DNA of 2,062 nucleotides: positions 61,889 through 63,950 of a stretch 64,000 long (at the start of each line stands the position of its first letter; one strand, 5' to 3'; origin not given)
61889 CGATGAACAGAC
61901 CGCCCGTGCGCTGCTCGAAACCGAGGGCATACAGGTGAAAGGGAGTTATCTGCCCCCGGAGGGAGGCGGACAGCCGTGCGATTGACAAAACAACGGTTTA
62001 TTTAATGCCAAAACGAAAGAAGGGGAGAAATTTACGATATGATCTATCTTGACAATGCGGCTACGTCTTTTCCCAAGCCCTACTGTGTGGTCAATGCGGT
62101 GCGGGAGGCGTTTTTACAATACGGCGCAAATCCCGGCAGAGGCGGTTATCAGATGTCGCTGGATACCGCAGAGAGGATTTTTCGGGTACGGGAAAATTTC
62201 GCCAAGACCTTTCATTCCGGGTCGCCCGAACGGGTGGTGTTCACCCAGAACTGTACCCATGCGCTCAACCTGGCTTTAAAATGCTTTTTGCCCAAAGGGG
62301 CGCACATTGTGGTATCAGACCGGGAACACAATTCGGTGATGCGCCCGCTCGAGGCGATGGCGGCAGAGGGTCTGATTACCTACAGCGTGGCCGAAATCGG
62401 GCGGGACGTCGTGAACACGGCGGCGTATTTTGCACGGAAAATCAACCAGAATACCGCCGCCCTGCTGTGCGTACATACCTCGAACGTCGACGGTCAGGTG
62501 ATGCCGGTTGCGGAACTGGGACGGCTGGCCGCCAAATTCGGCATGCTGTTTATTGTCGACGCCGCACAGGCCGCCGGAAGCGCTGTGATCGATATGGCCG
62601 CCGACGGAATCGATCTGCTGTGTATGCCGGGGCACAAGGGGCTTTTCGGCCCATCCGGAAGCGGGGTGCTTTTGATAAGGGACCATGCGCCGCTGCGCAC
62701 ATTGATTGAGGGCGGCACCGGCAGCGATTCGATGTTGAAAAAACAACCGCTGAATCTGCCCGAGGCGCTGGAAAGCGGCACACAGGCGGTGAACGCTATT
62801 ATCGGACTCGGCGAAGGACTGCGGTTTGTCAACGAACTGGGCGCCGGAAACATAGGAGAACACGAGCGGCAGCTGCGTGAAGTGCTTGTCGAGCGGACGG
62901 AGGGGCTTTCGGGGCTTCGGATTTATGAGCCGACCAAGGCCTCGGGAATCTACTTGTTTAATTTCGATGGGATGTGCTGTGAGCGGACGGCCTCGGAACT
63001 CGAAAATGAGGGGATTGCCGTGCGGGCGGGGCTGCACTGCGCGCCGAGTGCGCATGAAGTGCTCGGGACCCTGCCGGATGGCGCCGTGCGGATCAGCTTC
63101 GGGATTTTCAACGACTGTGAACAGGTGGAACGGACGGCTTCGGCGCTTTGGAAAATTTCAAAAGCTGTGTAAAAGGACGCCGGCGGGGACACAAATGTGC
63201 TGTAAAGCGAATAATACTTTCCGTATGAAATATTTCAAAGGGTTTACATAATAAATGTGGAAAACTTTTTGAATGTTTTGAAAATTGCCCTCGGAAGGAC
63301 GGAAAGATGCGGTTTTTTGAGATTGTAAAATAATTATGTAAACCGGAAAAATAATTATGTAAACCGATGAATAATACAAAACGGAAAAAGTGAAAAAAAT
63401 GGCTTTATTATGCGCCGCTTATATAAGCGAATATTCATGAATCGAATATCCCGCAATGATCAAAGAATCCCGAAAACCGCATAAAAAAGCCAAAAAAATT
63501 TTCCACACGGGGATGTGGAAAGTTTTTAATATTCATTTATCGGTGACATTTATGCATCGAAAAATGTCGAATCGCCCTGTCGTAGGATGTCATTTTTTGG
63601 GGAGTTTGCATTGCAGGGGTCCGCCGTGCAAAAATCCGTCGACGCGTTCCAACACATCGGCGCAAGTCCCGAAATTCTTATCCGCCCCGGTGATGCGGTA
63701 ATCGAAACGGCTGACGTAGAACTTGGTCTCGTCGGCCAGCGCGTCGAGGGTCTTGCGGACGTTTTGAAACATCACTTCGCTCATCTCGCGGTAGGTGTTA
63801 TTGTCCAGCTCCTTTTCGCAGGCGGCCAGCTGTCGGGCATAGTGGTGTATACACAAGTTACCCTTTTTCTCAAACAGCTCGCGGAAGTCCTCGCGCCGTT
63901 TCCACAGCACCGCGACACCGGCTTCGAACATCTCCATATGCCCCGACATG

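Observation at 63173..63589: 417-bp AT-rich spacer between convergent genes holding the densest DnaA-box-like cluster and a 21-bp-period repeat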

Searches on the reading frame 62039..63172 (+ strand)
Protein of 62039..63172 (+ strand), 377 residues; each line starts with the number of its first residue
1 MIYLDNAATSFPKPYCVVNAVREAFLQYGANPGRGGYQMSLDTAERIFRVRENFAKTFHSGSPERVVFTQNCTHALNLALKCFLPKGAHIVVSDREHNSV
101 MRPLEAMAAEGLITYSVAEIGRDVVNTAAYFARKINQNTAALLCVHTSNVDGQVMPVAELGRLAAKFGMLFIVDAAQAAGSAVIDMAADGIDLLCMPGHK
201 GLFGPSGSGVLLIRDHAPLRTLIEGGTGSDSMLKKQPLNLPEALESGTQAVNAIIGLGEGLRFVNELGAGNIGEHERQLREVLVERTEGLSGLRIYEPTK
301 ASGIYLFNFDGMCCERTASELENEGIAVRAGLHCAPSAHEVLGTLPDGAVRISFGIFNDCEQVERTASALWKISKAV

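Call 9: find_encoding_contigs(protein=window:62039-63172:+, flank=10000, max_places=10)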
Protein window:62039-63172:+ (377 aa): 18 contigs read that carry it; 8 places shown.
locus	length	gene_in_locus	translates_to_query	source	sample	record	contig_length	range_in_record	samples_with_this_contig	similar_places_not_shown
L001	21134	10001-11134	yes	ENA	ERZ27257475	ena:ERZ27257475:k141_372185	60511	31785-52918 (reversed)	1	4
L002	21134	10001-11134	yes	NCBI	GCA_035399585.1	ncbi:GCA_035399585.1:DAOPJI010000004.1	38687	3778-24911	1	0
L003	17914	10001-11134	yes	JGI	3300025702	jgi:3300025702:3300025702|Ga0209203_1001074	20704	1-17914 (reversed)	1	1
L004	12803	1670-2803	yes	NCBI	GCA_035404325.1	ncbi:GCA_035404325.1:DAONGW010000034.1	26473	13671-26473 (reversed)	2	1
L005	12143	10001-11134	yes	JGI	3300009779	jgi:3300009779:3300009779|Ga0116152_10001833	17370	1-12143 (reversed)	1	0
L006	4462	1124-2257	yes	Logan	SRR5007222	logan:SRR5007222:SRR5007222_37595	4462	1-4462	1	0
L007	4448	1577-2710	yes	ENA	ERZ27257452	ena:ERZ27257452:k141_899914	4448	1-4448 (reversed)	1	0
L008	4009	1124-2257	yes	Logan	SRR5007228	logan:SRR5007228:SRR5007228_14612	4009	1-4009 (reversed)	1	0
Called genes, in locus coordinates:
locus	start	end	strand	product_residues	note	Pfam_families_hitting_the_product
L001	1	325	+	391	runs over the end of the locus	PF02463:SMC_N, PF13175:AAA_15 (weak), PF13476:AAA_23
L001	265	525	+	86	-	PF04025:RemA-like (weak)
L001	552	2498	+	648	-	PF02518:HATPase_c, PF00204:DNA_gyraseB, PF01751:Toprim, PF00986:DNA_gyraseB_C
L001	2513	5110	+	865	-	PF00521:DNA_topoisoIV, PF03989:DNA_gyraseA_C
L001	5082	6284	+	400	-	PF01841:Transglut_core (weak)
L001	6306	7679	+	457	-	PF28494:GlyRS_ins_1 (faint), PF00587:tRNA-synt_2b, PF03129:HGTP_anticodon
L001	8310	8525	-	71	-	-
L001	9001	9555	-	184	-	PF02659:Mntp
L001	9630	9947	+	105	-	PF11823:Se_S_carrier (weak)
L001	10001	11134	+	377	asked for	PF00266:Aminotran_5, PF01212:Beta_elim_lyase (weak), PF01041:DegT_DnrJ_EryC1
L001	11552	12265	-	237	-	PF19538:DUF6062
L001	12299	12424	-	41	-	-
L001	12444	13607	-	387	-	PF03977:OAD_beta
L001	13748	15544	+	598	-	-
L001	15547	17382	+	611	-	-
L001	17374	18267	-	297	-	PF00246:Peptidase_M14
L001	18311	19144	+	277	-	PF01244:Peptidase_M19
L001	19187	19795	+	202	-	PF01797:Y1_Tnp (weak)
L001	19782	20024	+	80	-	-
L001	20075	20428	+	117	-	PF01925:TauE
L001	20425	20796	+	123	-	PF01925:TauE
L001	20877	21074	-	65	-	PF07561:DUF1540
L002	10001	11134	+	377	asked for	PF00266:Aminotran_5, PF01212:Beta_elim_lyase (weak), PF01041:DegT_DnrJ_EryC1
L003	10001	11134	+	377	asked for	PF00266:Aminotran_5, PF01212:Beta_elim_lyase (weak), PF01041:DegT_DnrJ_EryC1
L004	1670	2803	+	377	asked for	PF00266:Aminotran_5, PF01212:Beta_elim_lyase (weak), PF01041:DegT_DnrJ_EryC1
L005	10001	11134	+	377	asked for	PF00266:Aminotran_5, PF01212:Beta_elim_lyase (weak), PF01041:DegT_DnrJ_EryC1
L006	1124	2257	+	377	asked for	PF00266:Aminotran_5, PF01212:Beta_elim_lyase (weak), PF01041:DegT_DnrJ_EryC1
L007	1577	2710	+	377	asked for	PF00266:Aminotran_5, PF01212:Beta_elim_lyase (weak), PF01041:DegT_DnrJ_EryC1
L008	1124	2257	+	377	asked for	PF00266:Aminotran_5, PF01212:Beta_elim_lyase (weak), PF01041:DegT_DnrJ_EryC1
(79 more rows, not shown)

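Call 43: search_protein_families(library=ncbifam, proteins=[window:62039-63172:+, L001:12444-13607:-, L001:12299-12424:-, L001:13748-15544:+, L001:15547-17382:+], max_evalue=0.001)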
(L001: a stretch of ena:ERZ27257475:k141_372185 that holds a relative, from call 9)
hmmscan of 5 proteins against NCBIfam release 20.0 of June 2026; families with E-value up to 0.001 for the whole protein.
window:62039-63172:+ (377 aa): 31 families (the best 25 are shown)
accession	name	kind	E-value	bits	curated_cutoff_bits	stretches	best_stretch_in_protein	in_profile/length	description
TIGR01977.1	am_tr_V_EF2568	hypoth_equivalog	4.6e-103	345.1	377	1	2-372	1-375/376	cysteine desulfurase family protein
NF040779.1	Sec_lyase_SclA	exception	6.7e-71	239.2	525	1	2-373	1-376/378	selenocysteine lyase SclA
TIGR01979.1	sufS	subfamily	1.7e-67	228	475.1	1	1-375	19-400/403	SufS family cysteine desulfurase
NF006791.0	PRK09295.1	equivalog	3.3e-45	154.9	661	1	1-375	24-403/406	cysteine desulfurase SufS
NF041166.1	f2_encap_cargo1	exception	2.3e-44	152.6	800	1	1-373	246-623/623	family 2A encapsulin nanocompartment cargo protein cysteine desulfurase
NF008126.0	PRK10874.1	equivalog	2.4e-41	142.2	607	1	2-370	21-392/401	cysteine desulfurase CsdA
TIGR03392.1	FeS_syn_CsdA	equivalog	4.9e-41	141.2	493.6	1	2-370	18-389/398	cysteine desulfurase CsdA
TIGR03402.1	FeS_nifS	equivalog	5.6e-35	120.8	530.75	1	2-373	1-369/379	cysteine desulfurase NifS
TIGR03235.1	DNA_S_dndA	equivalog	9.6e-34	117.2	480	1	3-339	1-329/353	cysteine desulfurase DndA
TIGR01976.1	am_tr_V_VC1184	hypoth_equivalog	2e-31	109.7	352.35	1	1-370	19-401/401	cysteine desulfurase-like protein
TIGR02006.1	IscS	equivalog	3.7e-28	98.7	643.2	1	2-338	5-330/402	IscS subfamily cysteine desulfurase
NF010611.0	PRK14012.1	equivalog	6.2e-27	94.6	548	1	2-339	7-335/406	IscS subfamily cysteine desulfurase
TIGR03403.1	nifS_epsilon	equivalog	7.2e-24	84.3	587.7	1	2-340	1-330/382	NifS family cysteine desulfurase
NF002806.0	PRK02948.1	subfamily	5.2e-19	68.5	304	1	1-375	1-373/381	IscS subfamily cysteine desulfurase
TIGR04343.1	egtE_PLP_lyase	equivalog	1.1e-14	54.1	400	1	61-298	69-298/370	ergothioneine biosynthesis PLP-dependent enzyme EgtE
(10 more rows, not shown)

L001:12444-13607:- (387 aa): 5 families
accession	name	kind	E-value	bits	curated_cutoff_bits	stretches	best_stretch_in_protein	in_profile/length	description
TIGR01109.1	Na_pump_decarbB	subfamily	9.9e-122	406.4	190.6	1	24-375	3-353/354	sodium ion-translocating decarboxylase subunit beta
NF012020.0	PRK15476.1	subfamily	7e-103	345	820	2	76-383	120-432/433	oxaloacetate decarboxylase subunit beta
NF012019.0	PRK15475.1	subfamily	1.7e-102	343.7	822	2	76-383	120-432/433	oxaloacetate decarboxylase subunit beta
NF012021.0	PRK15477.1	subfamily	4.7e-102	342.3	824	2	76-383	120-432/433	oxaloacetate decarboxylase subunit beta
TIGR03136.1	malonate_biotin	equivalog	1.4e-35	123.4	596.9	1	24-381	25-396/399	Na+-transporting malonate decarboxylase, carboxybiotin decarboxylase subunit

L001:12299-12424:- (41 aa): 2 families
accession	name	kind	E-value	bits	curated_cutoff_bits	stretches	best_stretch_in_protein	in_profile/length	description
NF040909.1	OadG_rel_small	subfamily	1.4e-06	28.2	25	1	3-39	1-37/37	OadG-related small transporter subunit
NF003004.0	PRK03814.1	equivalog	0.00017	21.8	84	1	6-39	10-43/86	oxaloacetate decarboxylase subunit gamma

L001:13748-15544:+ (598 aa): 0 families

L001:15547-17382:+ (611 aa): 0 families

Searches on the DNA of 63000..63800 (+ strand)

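Call 6: search_rna_families(source=window, start=63000, end=63800, threshold=evalue, max_evalue=10, show_alignments=3)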
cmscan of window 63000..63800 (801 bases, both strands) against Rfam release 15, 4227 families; matches with E-value up to 10: 7.
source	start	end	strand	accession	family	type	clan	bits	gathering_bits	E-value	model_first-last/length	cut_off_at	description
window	63468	63534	+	RF02860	Arrc14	Gene; sRNA;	-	18.3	99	5.2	1-167/167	no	Actinobacillus sRNA 14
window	63482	63539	+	RF00885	MIR821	Gene; miRNA;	-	15.8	249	2.3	1-275/275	no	MIR821 microRNA precursor family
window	63200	63276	+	RF00275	SNORD56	Gene; snRNA; snoRNA; CD-box;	-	14.8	36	7.5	1-71/71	no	Small nucleolar RNA SNORD56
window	63310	63352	-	RF02943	Bacteroidales-2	Gene; sRNA;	-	12.2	204.3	1.4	344-385/392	no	Bacteroidales-2 RNA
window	63284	63371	-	RF02706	TeloSII_ncR30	Gene; sRNA;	-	10.8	86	7.5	1-226/226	no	TeloSII non coding RNA 30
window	63492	63554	-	RF02377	SurA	Gene; sRNA;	-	9.5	100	7.2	1-279/279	no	SurA sRNA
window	63210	63244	-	RF02777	OppA_thermometer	Cis-reg; thermoregulator;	-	9.4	290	7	1-304/304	no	OppA 5' UTR thermometer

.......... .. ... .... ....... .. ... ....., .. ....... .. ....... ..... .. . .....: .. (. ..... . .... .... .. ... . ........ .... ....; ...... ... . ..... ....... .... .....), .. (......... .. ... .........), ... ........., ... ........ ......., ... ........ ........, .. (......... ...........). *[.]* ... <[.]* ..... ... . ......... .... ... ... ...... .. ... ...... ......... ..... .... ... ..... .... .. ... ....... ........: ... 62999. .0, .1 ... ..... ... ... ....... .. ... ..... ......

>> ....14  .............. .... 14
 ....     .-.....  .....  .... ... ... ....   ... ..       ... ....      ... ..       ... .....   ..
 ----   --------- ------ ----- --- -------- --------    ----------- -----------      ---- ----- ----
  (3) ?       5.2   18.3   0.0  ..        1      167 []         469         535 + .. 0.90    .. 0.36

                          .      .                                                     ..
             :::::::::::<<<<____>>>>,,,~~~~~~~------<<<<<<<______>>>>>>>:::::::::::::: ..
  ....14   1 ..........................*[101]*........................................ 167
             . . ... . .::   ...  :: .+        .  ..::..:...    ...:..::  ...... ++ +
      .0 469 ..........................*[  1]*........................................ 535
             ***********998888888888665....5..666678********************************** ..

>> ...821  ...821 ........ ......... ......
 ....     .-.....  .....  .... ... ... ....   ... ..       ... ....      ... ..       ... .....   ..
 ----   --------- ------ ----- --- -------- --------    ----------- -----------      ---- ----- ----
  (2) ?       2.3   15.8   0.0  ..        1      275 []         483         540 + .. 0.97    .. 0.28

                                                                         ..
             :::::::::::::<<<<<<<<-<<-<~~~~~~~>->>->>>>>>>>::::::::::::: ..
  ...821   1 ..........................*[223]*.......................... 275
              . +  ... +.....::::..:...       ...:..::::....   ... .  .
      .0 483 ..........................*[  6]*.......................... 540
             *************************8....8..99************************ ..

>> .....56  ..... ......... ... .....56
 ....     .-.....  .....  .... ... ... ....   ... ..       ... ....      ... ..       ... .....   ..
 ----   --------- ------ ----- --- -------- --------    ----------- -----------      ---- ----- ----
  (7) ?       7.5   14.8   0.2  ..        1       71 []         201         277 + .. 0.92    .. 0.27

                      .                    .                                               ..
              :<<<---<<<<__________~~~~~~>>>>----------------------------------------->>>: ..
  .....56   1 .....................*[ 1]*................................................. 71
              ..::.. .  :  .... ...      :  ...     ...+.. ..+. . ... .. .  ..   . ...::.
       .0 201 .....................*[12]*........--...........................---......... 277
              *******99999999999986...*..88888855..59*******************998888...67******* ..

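Call 54: search_dna_similar(query=window:63190-63560:+, collection=plasmids, mode=distant, max_evalue=0.01)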
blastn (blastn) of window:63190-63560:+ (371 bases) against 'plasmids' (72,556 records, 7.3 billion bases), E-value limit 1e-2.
No match.
